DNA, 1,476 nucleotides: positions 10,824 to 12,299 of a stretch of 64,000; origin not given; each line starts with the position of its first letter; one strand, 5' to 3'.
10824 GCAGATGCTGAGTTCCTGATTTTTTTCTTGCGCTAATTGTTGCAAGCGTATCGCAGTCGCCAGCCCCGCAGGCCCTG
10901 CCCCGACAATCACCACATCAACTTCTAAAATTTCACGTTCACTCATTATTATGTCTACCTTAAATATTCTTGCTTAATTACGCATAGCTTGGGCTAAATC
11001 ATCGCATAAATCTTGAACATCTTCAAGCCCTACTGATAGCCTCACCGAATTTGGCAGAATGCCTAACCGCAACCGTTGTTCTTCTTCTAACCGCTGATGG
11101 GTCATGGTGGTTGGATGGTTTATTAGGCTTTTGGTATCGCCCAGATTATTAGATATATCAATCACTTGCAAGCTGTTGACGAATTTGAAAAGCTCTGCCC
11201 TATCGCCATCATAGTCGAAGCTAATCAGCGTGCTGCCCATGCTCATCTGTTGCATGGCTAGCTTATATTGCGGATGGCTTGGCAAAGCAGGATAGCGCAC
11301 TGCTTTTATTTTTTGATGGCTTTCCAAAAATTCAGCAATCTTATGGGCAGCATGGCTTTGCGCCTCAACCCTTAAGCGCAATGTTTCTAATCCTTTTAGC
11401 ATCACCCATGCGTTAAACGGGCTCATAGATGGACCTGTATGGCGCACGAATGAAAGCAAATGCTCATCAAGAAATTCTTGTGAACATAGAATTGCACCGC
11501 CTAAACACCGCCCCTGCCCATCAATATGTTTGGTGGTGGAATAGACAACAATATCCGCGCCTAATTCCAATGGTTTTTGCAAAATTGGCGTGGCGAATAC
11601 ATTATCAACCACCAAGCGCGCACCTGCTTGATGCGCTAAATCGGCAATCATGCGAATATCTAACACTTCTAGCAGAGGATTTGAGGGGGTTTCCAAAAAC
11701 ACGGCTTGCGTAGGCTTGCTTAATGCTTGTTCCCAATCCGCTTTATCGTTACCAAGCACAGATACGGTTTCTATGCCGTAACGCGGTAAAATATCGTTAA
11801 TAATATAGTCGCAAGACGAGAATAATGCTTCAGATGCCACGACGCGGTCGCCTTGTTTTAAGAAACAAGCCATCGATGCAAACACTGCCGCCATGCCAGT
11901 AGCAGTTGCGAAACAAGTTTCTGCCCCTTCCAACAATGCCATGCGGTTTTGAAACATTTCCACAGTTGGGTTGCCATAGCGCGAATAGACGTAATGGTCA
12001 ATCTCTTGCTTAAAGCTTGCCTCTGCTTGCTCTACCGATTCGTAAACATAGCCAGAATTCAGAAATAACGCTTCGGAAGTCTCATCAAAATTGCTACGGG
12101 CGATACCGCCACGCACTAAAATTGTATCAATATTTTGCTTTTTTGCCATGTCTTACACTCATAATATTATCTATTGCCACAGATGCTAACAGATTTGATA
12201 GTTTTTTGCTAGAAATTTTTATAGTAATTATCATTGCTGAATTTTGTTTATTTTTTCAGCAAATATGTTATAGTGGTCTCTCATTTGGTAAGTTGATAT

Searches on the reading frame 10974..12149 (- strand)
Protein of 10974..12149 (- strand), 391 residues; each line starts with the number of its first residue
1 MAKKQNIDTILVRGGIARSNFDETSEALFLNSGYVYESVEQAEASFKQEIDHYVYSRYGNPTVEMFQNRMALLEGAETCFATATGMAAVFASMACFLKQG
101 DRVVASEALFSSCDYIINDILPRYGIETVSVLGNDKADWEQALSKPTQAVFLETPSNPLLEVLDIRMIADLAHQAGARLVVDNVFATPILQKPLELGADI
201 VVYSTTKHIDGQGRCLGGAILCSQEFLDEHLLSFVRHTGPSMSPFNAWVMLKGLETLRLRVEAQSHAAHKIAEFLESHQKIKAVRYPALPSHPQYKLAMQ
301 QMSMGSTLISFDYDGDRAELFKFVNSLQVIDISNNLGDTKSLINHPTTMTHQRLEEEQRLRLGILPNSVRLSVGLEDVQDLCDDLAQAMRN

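Call 19: search_protein_families(library=ncbifam, proteins=[window:10974-12149:-], max_evalue=1e-10)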
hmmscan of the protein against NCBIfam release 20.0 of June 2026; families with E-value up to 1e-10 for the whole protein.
window:10974-12149:- (391 aa): 42 families (the best 25 are shown)
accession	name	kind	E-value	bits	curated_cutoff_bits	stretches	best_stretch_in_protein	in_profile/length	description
NF005870.0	PRK07810.1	equivalog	9.8e-178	590.7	618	1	5-389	17-405/406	O-succinylhomoserine sulfhydrylase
TIGR01325.1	O_suc_HS_sulf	equivalog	3.3e-170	565.8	510.05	1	8-389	1-380/380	O-succinylhomoserine sulfhydrylase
NF005696.0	PRK07504.1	equivalog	2.4e-169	563.3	675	1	3-390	7-394/397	O-succinylhomoserine sulfhydrylase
NF006003.0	PRK08133.1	equivalog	2.1e-153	510.7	522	1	3-389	8-394/396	O-succinylhomoserine sulfhydrylase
TIGR01328.1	met_gam_lyase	equivalog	3e-104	349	549.7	1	17-389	15-388/391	methionine gamma-lyase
TIGR01326.1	OAH_OAS_sulfhy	subfamily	2.2e-103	346.2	495.1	2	8-226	3-222/418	O-acetylhomoserine aminocarboxypropyltransferase/cysteine synthase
NF004876.0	PRK06234.1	subfamily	3e-102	342.7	666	1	8-389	10-395/400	methionine gamma-lyase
NF005263.0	PRK06767.1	equivalog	1.5e-101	340.2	617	1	3-390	2-384/392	methionine gamma-lyase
NF005695.0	PRK07503.1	equivalog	4.5e-98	328.6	666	1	28-390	32-395/403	methionine gamma-lyase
NF006004.0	PRK08134.1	equivalog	1.5e-94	317.2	636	2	23-225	26-228/433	O-acetylhomoserine aminocarboxypropyltransferase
NF006097.0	PRK08249.1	equivalog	8.6e-94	314.1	600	1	16-390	21-394/402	cystathionine gamma-synthase family protein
NF005871.0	PRK07811.1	equivalog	2.5e-92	309.4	513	1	36-390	36-387/389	cystathionine gamma-synthase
NF006347.0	PRK08574.1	equivalog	9.5e-91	304.4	477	1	24-390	20-383/385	cystathionine gamma-synthase family protein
TIGR02080.1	O_succ_thio_ly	equivalog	4.3e-89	298.9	504.55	1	6-390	3-380/382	cystathionine gamma-synthase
NF006096.0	PRK08248.1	equivalog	1.6e-88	297.2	726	2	25-226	28-229/431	homocysteine synthase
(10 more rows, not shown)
